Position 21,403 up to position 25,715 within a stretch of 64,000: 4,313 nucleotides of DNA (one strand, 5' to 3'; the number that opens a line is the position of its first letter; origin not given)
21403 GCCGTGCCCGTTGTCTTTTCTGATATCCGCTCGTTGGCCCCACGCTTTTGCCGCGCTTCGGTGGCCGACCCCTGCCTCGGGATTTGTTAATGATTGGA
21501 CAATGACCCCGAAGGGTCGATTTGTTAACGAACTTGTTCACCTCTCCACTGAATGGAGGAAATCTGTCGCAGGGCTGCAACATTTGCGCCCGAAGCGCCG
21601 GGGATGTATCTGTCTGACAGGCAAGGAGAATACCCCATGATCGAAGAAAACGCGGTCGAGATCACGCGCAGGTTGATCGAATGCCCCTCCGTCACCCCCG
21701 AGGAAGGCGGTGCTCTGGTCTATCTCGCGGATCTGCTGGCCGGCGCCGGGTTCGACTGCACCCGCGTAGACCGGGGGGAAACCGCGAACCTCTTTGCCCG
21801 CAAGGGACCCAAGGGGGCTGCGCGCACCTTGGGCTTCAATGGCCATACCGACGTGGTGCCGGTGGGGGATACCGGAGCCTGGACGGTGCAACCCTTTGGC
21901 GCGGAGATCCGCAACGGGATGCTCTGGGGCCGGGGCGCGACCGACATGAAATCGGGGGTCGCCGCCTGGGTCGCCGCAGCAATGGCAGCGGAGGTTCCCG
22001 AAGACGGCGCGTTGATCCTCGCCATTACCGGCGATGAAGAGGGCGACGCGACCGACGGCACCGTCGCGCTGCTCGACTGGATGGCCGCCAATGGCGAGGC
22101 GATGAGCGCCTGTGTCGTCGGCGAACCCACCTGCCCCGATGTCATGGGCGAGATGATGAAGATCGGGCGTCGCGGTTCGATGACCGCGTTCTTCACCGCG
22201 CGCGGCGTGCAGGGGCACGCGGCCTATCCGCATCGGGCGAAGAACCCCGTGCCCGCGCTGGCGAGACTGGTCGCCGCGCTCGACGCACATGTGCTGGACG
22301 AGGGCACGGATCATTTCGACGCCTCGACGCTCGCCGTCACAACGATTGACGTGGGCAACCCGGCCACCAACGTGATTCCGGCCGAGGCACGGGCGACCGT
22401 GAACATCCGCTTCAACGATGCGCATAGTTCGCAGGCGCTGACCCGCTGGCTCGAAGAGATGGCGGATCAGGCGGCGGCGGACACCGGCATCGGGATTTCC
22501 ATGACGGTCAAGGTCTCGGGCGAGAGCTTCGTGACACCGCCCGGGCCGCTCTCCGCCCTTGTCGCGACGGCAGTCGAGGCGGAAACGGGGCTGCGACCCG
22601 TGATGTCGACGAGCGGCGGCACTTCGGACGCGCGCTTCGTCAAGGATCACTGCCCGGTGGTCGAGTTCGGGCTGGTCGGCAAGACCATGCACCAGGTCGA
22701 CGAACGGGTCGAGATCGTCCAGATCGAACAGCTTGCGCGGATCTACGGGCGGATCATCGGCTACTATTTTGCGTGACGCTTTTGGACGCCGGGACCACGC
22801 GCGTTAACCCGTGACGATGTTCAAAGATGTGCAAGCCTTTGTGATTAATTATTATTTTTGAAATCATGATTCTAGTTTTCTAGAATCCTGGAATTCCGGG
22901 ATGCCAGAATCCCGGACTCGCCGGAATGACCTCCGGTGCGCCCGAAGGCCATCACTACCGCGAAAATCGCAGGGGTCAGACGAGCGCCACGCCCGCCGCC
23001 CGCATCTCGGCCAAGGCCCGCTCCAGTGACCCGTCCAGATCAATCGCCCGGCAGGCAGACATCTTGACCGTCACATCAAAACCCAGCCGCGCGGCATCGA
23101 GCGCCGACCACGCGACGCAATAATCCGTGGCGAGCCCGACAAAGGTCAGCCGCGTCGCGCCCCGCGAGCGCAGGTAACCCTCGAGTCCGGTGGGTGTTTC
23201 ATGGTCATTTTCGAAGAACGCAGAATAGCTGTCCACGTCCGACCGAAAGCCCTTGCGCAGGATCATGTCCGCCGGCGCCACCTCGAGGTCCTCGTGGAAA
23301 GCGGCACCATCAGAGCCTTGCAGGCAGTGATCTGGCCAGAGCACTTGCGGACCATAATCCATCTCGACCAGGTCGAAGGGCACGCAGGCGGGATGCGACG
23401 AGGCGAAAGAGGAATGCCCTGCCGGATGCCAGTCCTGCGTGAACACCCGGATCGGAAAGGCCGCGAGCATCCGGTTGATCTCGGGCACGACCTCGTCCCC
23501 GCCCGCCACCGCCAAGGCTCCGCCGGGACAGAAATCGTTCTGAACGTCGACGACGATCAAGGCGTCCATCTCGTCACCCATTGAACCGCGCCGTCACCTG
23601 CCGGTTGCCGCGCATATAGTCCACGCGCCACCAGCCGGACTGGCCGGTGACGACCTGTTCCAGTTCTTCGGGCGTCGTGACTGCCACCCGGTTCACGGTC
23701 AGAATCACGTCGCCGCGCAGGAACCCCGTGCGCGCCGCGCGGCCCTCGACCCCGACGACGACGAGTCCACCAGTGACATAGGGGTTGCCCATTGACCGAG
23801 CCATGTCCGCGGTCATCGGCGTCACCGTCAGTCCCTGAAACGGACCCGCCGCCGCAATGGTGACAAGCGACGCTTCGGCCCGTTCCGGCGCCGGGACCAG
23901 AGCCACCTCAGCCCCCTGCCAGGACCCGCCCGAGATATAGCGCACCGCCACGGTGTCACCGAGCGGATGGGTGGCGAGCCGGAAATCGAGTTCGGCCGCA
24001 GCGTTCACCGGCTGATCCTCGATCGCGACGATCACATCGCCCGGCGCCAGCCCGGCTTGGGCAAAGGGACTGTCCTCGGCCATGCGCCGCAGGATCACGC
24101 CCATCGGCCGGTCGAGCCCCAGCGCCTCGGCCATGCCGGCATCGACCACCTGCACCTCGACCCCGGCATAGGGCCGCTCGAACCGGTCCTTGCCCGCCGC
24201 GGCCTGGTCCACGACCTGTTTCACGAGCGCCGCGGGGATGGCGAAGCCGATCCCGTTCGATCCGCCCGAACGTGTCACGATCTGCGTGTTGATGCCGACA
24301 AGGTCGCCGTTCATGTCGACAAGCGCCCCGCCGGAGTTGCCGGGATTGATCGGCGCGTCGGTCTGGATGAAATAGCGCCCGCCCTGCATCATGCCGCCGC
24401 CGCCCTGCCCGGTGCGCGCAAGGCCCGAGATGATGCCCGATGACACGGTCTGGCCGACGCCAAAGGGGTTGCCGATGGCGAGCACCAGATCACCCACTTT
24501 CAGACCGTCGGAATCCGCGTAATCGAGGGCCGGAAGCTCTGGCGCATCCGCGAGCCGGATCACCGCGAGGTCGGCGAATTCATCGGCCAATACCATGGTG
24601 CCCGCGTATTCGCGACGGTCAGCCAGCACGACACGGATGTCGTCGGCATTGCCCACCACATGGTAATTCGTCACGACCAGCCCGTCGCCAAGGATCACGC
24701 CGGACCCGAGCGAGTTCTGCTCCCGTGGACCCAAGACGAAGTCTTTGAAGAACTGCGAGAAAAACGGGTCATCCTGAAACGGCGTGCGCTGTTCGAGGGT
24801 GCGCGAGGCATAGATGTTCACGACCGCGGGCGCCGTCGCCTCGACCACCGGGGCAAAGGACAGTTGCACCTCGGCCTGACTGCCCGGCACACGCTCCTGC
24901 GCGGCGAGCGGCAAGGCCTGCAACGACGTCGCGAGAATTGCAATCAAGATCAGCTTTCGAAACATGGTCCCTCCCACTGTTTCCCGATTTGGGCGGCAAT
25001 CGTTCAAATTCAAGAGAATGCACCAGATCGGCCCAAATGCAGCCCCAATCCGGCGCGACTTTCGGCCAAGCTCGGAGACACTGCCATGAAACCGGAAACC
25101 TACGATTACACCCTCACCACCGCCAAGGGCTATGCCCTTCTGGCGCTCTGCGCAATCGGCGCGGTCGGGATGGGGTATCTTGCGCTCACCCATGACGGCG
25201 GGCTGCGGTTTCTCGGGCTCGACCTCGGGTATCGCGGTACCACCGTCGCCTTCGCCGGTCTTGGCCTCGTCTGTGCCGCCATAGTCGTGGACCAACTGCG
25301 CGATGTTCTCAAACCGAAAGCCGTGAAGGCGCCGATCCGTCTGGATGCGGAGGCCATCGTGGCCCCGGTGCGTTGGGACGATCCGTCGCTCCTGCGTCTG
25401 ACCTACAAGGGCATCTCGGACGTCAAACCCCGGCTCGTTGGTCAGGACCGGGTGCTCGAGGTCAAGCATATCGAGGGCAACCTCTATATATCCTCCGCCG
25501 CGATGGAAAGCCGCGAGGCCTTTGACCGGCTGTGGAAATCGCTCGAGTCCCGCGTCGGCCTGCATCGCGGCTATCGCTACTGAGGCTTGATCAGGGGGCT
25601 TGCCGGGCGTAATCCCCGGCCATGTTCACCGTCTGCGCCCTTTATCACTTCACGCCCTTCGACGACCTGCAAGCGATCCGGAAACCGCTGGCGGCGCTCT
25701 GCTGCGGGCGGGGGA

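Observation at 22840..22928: Second copy of the octamer motif: dyad core plus five further units after an AT-rich tract between convergent dapE and pncA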

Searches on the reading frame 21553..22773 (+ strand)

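Call 79: search_protein_families(library=pfam, proteins=[window:21553-22773:+], max_evalue=0.00001)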
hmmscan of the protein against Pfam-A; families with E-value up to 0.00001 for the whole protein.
window:21553-22773:+ (407 aa): 2 families
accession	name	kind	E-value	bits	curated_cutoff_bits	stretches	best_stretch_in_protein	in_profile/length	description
PF01546.33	Peptidase_M20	-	1.3e-35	123.6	24.6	1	95-402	2-204/206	Peptidase family M20/M25/M40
PF07687.19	M20_dimer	-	1.1e-23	83.6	21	1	204-309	1-104/107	Peptidase dimerisation domain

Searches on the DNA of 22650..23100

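Call 21: search_rna_families(source=window, start=22650, end=23100, threshold=evalue, max_evalue=10)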
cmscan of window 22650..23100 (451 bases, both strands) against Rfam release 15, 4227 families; matches with E-value up to 10: 2.
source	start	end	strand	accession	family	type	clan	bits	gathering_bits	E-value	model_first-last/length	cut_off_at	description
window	22995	23090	-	RF00312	snoZ206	Gene; snRNA; snoRNA; CD-box;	-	15.6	50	3.3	1-129/129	no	Small nucleolar RNA Z206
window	22922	22982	+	RF00282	SNORD48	Gene; snRNA; snoRNA; CD-box;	-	11.9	36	6.3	1-63/63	no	Small nucleolar RNA SNORD48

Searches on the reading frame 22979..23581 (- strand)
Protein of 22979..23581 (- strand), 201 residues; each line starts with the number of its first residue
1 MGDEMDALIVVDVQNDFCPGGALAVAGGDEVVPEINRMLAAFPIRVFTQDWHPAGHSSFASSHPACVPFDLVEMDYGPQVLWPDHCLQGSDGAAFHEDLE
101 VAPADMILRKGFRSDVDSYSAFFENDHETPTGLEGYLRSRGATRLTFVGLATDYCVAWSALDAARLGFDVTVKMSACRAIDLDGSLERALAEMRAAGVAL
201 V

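Call 79: search_protein_families(library=pfam, proteins=[window:22979-23581:-], max_evalue=0.00001)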
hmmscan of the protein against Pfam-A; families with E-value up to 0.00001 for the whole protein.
window:22979-23581:- (201 aa): 1 family
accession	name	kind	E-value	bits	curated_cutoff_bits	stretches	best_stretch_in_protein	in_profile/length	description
PF00857.26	Isochorismatase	-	2e-26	93.5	27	1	7-199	2-169/175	Isochorismatase domain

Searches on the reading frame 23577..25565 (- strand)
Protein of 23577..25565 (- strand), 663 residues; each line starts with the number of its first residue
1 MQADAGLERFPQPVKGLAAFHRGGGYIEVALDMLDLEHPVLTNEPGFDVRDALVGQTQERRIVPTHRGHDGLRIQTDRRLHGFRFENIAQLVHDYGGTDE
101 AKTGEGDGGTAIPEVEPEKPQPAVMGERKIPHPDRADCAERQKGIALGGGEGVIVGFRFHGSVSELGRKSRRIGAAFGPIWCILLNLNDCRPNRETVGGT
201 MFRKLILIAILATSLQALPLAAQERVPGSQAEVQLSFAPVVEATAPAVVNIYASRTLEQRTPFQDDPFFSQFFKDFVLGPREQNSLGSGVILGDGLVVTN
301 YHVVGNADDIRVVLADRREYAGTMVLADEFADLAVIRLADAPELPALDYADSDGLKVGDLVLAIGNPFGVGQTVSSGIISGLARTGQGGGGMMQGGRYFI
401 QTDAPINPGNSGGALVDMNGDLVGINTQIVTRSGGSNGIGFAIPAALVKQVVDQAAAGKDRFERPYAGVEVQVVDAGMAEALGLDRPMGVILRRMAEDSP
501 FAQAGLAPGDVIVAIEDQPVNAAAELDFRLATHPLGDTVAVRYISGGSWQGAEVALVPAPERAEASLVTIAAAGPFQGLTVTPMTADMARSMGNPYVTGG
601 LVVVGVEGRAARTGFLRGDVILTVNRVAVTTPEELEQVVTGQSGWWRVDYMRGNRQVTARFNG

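Call 79: search_protein_families(library=pfam, proteins=[window:23577-25565:-], max_evalue=0.00001)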
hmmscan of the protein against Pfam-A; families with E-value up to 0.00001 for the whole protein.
window:23577-25565:- (663 aa): 5 families
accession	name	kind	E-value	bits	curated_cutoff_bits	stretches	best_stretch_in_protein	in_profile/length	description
PF13365.12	Trypsin_2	-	1.2e-31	110.9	27.6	1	287-425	1-144/144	Trypsin-like peptidase domain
PF13180.12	PDZ_2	-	1.9e-17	63.8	27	1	468-555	4-79/80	PDZ domain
PF00089.32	Trypsin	-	2.9e-15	57.1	20.6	1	286-450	26-218/220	Trypsin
PF17820.7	PDZ_6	-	2.9e-14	53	27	1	494-525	4-35/54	PDZ domain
PF00595.29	PDZ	-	1.5e-10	41.8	23.2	0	478-541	23-78/81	PDZ domain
